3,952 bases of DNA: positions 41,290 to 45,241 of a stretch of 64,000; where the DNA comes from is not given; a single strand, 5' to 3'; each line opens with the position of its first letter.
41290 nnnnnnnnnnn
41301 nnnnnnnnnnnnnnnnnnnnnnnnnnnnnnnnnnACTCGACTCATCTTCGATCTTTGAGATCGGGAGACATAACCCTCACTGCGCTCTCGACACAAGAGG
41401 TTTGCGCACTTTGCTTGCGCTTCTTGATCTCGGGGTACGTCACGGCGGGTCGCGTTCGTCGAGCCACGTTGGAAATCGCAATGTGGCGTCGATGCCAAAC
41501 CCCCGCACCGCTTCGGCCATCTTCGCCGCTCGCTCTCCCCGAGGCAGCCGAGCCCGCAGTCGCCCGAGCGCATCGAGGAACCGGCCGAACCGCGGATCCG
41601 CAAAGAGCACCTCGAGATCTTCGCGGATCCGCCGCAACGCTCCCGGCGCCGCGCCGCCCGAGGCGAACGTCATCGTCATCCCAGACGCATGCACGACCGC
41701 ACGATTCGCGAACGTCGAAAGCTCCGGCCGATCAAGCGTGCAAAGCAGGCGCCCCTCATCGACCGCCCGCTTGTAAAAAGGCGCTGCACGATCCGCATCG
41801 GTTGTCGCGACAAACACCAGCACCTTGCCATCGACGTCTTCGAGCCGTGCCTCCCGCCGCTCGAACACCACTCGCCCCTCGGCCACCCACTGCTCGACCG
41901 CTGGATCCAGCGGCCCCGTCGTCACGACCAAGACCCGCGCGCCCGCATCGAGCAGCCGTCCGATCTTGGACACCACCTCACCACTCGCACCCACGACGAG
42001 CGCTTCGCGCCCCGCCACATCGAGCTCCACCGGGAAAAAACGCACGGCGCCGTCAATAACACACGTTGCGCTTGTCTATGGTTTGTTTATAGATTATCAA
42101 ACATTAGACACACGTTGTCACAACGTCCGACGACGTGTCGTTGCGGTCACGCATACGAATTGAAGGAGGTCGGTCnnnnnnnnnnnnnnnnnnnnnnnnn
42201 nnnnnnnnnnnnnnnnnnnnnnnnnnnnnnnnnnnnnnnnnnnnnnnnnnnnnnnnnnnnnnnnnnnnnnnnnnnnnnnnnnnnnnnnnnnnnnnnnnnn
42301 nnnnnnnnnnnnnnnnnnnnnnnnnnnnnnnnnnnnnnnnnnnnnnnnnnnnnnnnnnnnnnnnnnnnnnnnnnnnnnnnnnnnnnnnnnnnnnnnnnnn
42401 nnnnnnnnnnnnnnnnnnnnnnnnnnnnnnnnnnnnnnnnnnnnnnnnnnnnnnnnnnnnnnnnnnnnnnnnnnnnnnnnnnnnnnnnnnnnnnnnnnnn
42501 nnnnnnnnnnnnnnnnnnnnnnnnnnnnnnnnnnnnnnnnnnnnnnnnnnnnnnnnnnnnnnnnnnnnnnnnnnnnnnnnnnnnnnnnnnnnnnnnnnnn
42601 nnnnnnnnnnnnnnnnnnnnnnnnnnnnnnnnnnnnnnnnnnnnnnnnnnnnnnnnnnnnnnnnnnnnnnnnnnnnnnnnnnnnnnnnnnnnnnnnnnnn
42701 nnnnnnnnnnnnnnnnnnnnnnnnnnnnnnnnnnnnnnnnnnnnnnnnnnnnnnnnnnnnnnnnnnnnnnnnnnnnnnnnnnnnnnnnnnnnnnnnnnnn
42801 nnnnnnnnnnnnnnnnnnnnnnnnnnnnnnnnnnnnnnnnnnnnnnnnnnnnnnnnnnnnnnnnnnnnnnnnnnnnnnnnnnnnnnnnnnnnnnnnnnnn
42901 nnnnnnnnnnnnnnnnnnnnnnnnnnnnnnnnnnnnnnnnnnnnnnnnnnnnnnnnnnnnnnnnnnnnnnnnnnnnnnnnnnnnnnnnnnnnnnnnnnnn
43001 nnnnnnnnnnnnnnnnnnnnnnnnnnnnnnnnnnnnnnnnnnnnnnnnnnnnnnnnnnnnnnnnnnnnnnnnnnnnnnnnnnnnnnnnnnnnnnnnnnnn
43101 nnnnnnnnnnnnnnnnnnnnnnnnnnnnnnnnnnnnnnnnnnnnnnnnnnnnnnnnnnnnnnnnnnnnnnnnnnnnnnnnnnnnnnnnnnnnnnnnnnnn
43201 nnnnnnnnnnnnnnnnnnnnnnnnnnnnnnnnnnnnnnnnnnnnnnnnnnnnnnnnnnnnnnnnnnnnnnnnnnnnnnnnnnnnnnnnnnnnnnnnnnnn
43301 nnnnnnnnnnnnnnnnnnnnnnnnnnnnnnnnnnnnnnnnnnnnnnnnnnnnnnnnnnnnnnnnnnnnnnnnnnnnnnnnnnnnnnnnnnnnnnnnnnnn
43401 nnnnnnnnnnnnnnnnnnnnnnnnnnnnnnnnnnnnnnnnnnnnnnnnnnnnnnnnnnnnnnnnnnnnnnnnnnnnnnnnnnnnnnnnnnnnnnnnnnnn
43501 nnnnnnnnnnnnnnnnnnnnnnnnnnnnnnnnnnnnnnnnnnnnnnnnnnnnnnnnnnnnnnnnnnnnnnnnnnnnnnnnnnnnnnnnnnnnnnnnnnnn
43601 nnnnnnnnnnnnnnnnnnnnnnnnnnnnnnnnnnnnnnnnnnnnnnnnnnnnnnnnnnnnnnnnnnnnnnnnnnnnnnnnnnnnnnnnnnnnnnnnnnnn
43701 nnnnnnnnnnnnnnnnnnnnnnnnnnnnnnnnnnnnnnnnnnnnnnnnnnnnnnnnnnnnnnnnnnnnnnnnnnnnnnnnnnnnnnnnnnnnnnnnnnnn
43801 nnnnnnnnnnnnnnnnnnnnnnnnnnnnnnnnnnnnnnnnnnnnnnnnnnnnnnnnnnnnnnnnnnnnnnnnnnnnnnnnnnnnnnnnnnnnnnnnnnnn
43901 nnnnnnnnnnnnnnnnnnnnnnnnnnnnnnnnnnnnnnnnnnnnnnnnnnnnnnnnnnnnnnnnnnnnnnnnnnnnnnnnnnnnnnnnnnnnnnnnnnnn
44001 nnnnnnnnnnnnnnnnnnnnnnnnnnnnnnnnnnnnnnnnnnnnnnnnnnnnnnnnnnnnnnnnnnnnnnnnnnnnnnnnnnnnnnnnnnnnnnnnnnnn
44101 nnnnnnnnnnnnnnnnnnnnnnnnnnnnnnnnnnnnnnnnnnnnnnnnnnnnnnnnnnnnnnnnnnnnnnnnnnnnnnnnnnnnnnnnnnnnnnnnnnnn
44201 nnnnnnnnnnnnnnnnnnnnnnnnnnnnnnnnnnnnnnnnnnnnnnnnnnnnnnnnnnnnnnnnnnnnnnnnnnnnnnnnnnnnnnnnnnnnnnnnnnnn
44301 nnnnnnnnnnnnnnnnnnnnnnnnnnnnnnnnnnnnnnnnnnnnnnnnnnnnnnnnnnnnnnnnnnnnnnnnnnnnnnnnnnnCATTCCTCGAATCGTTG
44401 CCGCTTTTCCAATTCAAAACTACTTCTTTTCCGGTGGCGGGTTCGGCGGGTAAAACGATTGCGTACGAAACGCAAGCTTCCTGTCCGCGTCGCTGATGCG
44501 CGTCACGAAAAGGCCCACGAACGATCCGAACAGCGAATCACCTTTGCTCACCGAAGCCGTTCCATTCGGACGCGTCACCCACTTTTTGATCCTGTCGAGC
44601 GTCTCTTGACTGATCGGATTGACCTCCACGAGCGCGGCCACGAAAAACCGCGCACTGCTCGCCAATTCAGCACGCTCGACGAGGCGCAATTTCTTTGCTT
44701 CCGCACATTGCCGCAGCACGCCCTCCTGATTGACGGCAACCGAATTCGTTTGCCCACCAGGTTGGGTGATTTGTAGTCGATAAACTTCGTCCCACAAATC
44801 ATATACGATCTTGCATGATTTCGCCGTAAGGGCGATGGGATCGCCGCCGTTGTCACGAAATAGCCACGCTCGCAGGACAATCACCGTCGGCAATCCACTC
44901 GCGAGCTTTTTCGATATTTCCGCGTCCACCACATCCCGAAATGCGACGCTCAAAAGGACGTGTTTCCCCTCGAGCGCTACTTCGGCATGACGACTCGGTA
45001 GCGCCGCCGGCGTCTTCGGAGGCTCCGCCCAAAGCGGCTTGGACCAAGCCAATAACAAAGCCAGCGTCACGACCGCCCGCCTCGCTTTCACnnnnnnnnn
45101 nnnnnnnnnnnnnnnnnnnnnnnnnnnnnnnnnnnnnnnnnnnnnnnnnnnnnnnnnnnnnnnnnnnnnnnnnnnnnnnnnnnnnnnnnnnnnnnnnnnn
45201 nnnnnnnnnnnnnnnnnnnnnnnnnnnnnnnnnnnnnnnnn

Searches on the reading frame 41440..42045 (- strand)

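Call 5: search_protein_families(library=ncbifam, proteins=[window:41440-42045:-], max_evalue=0.01)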
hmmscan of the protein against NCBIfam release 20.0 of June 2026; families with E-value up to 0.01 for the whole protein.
window:41440-42045:- (201 aa): 4 families
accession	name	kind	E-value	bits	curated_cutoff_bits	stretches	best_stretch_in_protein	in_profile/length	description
NF007922.1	PRK10637.1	equivalog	1.1e-23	84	400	1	3-167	1-165/450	siroheme synthase CysG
TIGR01470.1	cysG_Nterm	subfamily_domain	2.2e-21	76.5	62.3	1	4-167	1-162/205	siroheme synthase, N-terminal domain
NF005222.0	PRK06718.1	equivalog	1.3e-12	47.7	204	1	3-167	2-163/203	NAD(P)-binding protein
NF042917.1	PAGG_GluLig_BesA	equivalog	0.0097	14.7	750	0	28-119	38-124/432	L-propargylglycine--L-glutamate ligase BesA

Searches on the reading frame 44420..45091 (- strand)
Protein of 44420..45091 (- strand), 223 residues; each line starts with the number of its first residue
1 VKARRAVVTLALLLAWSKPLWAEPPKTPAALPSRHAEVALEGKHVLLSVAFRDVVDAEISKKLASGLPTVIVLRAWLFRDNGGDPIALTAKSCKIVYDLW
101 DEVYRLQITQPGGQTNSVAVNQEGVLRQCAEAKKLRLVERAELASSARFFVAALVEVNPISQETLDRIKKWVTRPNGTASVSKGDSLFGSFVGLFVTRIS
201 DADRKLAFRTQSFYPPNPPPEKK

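Call 4: search_protein_families(library=pfam, proteins=[window:44420-45091:-], max_evalue=0.1)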
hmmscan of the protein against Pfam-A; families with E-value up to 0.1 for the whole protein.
window:44420-45091:- (223 aa): 1 family
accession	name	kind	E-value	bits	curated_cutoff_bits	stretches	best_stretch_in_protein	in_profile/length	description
PF14334.11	DUF4390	-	0.00029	20.8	27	1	34-156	7-131/161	Domain of unknown function (DUF4390)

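Call 5: search_protein_families(library=ncbifam, proteins=[window:44420-45091:-], max_evalue=0.01)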
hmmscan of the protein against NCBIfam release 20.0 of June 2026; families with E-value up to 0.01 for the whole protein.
window:44420-45091:- (223 aa): 0 families

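Call 12: search_solved_structures(query=window:44420-45091:-, max_evalue=10)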
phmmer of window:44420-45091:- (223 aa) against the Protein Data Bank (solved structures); distinct sequences matched with E-value up to 10: 4.
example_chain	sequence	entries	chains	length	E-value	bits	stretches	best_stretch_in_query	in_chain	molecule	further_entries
4u68_A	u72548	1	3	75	0.88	12.4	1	54-107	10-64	Rhino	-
4quc_A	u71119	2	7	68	0.88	12.4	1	54-107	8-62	RE36324p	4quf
8jbg_B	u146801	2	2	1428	1.3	11.8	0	9-47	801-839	Neuromedin-K receptor (NK3R-pFastbac1) | NK3R-pFastbac1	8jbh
9vus_A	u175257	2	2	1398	1.4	11.7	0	9-47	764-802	Soluble cytochrome b562,2-oxoglutarate receptor 1,Soluble cytochrome b562,2-oxoglutarate r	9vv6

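Call 14: find_homologous_proteins(query=window:44420-45091:-, max_evalue=0.001)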
Query window:44420-45091:- (223 aa): 839 proteins with E <= 0.001 among 4679 candidates; the best 120 are listed.
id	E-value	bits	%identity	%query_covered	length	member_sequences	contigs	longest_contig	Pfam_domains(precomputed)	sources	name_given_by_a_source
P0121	6.1e-142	488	100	100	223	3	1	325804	-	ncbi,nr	ncbi:MAG: hypothetical protein IPM54_32445 [Polyangiaceae bacterium]|nr:hypothetical protein [Polyan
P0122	2.0e-124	431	89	100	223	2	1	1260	-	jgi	jgi:hypothetical protein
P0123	2.5e-124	431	88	100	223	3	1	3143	-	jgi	-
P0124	5.7e-119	413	85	95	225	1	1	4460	-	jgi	-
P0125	3.6e-117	407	83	97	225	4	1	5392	-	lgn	-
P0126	7.1e-117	407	82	97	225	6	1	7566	-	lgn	-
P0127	2.9e-116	405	84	95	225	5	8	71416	-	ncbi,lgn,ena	-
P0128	1.2e-115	402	80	100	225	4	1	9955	-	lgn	-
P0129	2.0e-115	402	84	95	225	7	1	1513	PF14334.12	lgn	-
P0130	2.9e-115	401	86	92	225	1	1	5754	-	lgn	-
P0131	7.3e-114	397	85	95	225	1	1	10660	-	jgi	jgi:hypothetical protein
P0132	1.5e-113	396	82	97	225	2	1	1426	-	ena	-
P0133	1.5e-113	396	83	95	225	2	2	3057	-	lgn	-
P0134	1.1e-112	393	79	100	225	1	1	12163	-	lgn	-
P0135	1.3e-112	393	84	92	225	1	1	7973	-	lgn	-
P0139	1.4e-103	363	77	86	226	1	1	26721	PF14334.12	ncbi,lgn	-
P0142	1.3e-100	353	73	93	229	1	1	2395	PF14334.12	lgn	-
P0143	3.1e-100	352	73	92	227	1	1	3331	PF14334.12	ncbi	-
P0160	4.1e-91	322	72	84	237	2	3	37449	PF14334.12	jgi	jgi:hypothetical protein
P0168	5.0e-90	319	70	90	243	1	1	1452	PF14334.12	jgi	jgi:hypothetical protein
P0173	9.0e-89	315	69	86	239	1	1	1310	PF14334.12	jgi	jgi:hypothetical protein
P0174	9.4e-89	315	65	96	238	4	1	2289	PF14334.12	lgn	-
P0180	3.6e-88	313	69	86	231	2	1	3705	PF14334.12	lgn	-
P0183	8.5e-88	311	73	87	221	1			PF14334.12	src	-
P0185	9.8e-88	311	70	86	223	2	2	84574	PF14334.12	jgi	jgi:hypothetical protein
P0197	2.7e-87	310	68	89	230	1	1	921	PF14334.12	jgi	jgi:hypothetical protein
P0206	9.3e-87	308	69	86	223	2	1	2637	PF14334.12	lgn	-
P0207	1.0e-86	308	69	84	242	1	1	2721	PF14334.12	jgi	jgi:hypothetical protein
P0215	2.7e-86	307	71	87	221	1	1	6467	PF14334.12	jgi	jgi:hypothetical protein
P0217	3.0e-86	306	72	79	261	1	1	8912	PF14334.12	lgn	-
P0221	5.9e-86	305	69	85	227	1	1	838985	PF14334.12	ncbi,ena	-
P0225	1.5e-85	304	65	93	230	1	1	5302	PF14334.12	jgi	jgi:hypothetical protein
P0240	3.0e-85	303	69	81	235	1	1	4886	PF14334.12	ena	-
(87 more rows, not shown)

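Call 27: predict_structure(alignment_id=A2)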
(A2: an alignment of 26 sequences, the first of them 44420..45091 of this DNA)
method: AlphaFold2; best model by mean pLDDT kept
length: 223 residues; sequences in the alignment: 26
mean_pLDDT: 72.9   pTM: 0.66
mean pLDDT of the five models: 72.9, 72.9, 70.4, 70.2, 54.9
residues with pLDDT >= 90: 27; 70-90: 120; 50-70: 31; < 50: 45
segments of 3 or more residues with pLDDT < 50: 9-20, 174-202
pLDDT, mean of each block of 10 residues (from residue 1): 49 41 71 89 90 75 75 90 86 85 85 74 84 88 89 81 60 49 45 46 71 84 59
secondary structure, 60 per line:
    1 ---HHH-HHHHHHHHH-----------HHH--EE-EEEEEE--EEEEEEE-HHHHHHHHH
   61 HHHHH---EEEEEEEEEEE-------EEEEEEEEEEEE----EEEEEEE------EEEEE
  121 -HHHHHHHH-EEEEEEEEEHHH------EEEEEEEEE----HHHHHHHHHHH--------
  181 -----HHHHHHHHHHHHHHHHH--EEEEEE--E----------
elements in order: H8-16 E36-41 E44-50 H52-65 E69-79 E87-98 E103-109 E116-120 H122-129 E131-139 E149-157 H162-172 H186-202 E205-210

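Call 75: search_protein_families(library=pfam, alignment_id=A2, max_evalue=0.01)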
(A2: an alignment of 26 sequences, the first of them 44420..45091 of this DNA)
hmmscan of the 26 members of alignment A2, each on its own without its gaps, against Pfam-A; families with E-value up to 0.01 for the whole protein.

A. member 1, window:44420-45091:- (223 aa): 1 family
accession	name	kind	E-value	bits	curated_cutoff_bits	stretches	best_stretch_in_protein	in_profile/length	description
PF14334.11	DUF4390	-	0.00029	20.8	27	1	34-156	7-131/161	Domain of unknown function (DUF4390)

B. families by the number of members that match (of 26 scanned): 1 family
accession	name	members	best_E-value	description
PF14334.11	DUF4390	20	2.3e-06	Domain of unknown function (DUF4390)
